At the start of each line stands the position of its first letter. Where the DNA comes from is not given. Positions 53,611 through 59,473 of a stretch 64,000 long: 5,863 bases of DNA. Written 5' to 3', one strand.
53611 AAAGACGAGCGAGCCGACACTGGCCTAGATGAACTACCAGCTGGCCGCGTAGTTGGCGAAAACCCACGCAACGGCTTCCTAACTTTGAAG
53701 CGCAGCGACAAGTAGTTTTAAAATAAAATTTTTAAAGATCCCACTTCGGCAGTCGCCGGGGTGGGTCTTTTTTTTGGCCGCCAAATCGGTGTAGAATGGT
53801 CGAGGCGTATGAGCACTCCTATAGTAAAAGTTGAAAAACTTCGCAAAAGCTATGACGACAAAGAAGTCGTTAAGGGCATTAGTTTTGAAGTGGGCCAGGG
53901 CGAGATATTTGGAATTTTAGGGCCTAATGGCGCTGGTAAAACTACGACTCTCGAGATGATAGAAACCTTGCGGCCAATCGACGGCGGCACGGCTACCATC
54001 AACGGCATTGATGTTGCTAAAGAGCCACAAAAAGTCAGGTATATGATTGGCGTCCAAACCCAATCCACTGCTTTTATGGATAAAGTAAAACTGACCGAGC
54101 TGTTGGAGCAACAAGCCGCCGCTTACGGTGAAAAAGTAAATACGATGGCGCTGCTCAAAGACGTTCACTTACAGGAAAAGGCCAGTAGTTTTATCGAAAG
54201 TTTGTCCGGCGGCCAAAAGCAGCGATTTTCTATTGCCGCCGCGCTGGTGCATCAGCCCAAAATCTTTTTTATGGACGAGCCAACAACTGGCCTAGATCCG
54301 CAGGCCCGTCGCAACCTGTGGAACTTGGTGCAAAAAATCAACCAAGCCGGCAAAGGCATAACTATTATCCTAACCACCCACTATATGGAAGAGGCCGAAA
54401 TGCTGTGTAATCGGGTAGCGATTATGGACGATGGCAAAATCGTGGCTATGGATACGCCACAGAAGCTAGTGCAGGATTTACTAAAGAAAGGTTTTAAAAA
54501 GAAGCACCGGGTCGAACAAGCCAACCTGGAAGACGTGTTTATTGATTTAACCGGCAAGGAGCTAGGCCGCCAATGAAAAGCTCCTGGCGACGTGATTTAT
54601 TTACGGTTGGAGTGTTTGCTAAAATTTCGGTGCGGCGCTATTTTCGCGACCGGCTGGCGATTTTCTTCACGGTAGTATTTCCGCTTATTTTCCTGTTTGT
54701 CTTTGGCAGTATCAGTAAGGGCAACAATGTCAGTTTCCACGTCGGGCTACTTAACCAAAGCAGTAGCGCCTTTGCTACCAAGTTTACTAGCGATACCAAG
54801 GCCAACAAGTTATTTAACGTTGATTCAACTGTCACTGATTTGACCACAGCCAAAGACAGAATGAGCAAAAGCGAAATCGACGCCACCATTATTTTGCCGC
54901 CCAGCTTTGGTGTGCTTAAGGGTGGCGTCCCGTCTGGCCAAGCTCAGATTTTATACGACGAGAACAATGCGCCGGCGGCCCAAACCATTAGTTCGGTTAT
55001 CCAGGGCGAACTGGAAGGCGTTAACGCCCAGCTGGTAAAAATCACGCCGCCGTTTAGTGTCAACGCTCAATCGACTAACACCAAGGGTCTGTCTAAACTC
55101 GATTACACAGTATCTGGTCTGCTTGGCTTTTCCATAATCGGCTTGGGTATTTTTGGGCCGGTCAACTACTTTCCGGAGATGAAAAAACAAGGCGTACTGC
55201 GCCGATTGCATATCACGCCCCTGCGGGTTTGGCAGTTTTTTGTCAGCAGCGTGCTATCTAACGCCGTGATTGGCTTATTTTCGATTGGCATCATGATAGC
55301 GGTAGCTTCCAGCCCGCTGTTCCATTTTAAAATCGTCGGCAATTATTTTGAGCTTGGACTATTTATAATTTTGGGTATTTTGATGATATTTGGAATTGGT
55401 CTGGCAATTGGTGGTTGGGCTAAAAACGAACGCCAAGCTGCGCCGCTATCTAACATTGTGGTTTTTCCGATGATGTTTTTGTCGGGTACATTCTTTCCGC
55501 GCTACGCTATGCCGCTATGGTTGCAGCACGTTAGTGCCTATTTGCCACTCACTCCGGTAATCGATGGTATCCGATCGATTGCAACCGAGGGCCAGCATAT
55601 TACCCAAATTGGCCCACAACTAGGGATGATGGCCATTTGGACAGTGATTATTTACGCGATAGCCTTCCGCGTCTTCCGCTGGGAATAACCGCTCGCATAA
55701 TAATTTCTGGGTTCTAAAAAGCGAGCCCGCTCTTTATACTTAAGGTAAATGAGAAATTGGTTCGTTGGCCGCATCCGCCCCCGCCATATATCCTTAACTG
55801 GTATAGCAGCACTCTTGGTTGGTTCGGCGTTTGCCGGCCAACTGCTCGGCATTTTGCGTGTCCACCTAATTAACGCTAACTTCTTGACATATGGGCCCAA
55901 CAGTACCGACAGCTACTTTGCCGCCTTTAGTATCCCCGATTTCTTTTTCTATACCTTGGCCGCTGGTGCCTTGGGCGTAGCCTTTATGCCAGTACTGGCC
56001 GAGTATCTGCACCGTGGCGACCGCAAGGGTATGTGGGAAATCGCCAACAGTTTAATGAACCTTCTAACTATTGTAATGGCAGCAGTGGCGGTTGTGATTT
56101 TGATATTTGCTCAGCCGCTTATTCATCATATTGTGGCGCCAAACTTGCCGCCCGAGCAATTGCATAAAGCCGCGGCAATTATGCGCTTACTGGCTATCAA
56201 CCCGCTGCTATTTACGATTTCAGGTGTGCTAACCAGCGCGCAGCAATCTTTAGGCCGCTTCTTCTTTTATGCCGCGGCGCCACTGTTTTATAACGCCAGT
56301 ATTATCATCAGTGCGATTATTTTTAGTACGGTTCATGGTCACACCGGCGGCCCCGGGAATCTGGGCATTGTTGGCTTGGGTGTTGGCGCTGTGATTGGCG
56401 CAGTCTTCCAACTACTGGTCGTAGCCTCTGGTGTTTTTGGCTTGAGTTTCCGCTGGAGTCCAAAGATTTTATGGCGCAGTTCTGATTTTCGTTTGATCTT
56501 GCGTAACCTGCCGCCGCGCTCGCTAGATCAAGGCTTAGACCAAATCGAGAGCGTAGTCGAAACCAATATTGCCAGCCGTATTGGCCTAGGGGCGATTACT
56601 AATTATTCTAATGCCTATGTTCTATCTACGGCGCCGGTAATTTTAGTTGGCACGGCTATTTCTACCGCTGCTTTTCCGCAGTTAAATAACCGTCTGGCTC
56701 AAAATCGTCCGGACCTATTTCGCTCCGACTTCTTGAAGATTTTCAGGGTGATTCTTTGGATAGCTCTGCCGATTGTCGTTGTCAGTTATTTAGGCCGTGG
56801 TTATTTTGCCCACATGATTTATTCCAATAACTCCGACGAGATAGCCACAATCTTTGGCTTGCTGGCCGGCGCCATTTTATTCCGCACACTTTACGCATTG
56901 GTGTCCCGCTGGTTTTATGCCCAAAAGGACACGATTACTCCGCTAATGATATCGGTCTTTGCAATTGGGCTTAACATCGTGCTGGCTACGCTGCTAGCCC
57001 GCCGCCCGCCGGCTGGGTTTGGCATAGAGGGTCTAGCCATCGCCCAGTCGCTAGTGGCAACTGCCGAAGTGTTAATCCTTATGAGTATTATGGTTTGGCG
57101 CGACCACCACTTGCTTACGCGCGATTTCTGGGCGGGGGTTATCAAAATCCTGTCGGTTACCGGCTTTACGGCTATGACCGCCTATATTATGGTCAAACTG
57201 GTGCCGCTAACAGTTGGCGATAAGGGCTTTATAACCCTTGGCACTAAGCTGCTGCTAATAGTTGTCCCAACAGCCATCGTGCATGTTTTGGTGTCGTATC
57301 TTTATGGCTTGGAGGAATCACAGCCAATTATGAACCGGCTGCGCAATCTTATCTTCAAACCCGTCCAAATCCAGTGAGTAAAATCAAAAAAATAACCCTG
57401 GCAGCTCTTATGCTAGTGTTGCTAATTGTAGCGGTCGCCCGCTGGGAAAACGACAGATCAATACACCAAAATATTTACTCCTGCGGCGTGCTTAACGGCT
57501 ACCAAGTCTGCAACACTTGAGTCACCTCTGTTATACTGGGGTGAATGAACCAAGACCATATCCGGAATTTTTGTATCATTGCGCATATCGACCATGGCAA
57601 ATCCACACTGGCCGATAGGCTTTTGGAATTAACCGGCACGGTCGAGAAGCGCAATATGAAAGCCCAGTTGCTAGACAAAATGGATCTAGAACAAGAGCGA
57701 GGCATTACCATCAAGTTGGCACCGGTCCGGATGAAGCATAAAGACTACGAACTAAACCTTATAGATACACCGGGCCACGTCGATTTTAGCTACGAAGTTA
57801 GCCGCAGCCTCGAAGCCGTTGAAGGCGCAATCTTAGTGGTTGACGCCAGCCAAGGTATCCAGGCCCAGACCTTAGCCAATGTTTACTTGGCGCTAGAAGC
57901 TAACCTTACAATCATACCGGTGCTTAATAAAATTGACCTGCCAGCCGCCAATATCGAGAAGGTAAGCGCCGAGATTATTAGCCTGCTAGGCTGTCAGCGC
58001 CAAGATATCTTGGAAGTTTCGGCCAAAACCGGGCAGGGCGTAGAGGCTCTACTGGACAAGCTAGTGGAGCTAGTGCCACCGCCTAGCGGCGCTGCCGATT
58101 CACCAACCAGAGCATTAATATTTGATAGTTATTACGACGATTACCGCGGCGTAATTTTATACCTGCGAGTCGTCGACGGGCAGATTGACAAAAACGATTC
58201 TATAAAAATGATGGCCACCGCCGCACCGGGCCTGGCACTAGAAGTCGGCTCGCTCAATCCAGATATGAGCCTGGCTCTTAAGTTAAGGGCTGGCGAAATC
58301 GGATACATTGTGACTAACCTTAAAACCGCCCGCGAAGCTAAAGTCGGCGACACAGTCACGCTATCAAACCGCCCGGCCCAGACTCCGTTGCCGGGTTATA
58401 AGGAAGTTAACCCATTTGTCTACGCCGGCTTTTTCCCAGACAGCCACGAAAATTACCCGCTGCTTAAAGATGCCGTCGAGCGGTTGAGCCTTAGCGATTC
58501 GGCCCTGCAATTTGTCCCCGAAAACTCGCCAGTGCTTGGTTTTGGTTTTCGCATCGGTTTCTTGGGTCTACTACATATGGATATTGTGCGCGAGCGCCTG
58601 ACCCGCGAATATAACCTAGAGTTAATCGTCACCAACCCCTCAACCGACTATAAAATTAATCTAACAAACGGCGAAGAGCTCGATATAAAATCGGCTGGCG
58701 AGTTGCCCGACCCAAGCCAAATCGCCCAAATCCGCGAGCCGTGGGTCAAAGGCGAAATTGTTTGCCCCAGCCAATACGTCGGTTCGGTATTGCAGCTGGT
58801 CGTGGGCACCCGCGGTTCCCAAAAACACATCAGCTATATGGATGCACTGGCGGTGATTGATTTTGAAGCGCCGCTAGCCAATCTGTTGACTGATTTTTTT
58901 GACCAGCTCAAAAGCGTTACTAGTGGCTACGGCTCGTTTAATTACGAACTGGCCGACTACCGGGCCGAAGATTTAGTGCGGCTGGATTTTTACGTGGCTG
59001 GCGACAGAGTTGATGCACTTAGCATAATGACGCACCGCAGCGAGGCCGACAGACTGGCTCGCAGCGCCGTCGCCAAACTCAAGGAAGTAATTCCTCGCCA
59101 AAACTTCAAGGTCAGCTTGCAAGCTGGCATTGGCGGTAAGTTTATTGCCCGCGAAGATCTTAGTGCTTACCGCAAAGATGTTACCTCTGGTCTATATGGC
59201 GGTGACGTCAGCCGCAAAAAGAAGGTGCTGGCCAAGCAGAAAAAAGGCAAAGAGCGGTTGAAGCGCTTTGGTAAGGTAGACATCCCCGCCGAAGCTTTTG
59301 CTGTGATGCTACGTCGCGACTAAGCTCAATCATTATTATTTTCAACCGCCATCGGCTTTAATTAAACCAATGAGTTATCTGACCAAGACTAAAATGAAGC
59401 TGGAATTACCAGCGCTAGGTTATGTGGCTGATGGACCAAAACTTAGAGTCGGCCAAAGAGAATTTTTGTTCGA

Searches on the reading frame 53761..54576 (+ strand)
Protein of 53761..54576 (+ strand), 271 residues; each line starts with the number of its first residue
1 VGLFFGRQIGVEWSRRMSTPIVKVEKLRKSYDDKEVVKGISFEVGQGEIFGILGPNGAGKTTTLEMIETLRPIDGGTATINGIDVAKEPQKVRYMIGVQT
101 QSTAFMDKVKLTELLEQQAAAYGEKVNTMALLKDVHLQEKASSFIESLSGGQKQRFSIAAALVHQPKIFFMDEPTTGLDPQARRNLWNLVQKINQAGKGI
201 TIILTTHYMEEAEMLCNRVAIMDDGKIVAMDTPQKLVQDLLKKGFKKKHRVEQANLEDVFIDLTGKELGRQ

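Call 56: search_protein_families(library=pfam, proteins=[window:53761-54576:+], max_evalue=0.001)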
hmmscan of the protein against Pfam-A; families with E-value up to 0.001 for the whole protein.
window:53761-54576:+ (271 aa): 5 families
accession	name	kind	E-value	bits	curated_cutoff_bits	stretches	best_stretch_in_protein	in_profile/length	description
PF00005.33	ABC_tran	-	3.9e-28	99.2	25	1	38-176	2-137/137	ABC transporter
PF13304.12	AAA_21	-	1.8e-15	58.2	27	1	146-207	236-298/304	AAA domain, putative AbiEii toxin, Type IV TA system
PF02463.25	SMC_N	-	6.9e-08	32.6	40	1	138-216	127-209/220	RecF/RecN/SMC N terminal domain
PF13175.12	AAA_15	-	4.3e-06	27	32.1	0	166-207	329-369/374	AAA ATPase domain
PF13476.12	AAA_23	-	6.7e-05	24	27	1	40-67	15-39/201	AAA domain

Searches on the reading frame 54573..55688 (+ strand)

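Call 56: search_protein_families(library=pfam, proteins=[window:54573-55688:+], max_evalue=0.001)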
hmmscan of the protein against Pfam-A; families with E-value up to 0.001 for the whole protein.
window:54573-55688:+ (371 aa): 3 families
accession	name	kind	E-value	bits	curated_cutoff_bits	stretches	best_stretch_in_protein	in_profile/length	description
PF12698.13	ABC2_membrane_3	-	7.1e-42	144.2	31.6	1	30-365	4-346/347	ABC-2 family transporter protein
PF01061.29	ABC2_membrane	-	4e-24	85.8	26.9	1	175-336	51-209/211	ABC-2 type transporter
PF12679.13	ABC2_membrane_2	-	7.4e-07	29.1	27.2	1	223-369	117-279/283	ABC-2 family transporter protein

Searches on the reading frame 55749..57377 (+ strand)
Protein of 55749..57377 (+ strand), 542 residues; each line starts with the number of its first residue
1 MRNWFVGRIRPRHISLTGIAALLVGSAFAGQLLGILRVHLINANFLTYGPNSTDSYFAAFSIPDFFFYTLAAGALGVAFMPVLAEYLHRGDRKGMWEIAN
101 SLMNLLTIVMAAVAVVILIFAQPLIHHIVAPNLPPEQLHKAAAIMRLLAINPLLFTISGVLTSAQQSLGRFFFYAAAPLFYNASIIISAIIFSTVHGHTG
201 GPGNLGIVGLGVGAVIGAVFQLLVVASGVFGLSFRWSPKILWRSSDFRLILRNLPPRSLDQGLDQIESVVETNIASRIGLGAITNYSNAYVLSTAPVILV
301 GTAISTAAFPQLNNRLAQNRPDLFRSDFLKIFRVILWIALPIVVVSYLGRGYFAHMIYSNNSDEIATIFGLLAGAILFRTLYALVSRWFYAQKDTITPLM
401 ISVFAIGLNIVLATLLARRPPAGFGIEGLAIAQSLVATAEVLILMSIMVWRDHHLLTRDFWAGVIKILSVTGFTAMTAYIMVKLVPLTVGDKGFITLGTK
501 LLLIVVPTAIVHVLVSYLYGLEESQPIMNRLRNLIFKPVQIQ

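Call 56: search_protein_families(library=pfam, proteins=[window:55749-57377:+], max_evalue=0.001)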
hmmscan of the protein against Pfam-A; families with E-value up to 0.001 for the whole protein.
window:55749-57377:+ (542 aa): 2 families
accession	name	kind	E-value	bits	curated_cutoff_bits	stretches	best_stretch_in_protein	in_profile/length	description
PF03023.19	MurJ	-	3e-58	198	27.4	1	53-482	11-430/451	Lipid II flippase MurJ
PF01554.23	MatE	-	8.3e-11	42.3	24.9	2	295-413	39-159/161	MatE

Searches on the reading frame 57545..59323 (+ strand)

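Call 56: search_protein_families(library=pfam, proteins=[window:57545-59323:+], max_evalue=0.001)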
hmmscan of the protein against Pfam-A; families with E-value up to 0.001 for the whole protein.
window:57545-59323:+ (592 aa): 7 families
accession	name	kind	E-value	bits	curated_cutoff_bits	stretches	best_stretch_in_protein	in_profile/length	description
PF00009.33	GTP_EFTU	-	2.8e-58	197.1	26.5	1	5-179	2-188/188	Elongation factor Tu GTP binding domain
PF06421.17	LepA_C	-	1e-39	135.3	29.7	1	485-589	2-106/107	GTP-binding protein LepA C-terminus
PF00679.30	EFG_C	-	3.4e-19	69.1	27.9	1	396-474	2-80/89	Elongation factor G C-terminus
PF03144.31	GTP_EFTU_D2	-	3.9e-08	34.1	30.3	1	202-272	1-73/73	Elongation factor Tu domain 2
PF01926.29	MMR_HSR1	-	2.5e-06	28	21.9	1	15-129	8-113/113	50S ribosome-binding GTPase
PF00071.28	Ras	-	4.6e-05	23.5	21.6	1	55-176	35-159/162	Ras family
PF02421.24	FeoB_N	-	0.00014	21.8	27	1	53-172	32-155/156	Ferrous iron transport protein B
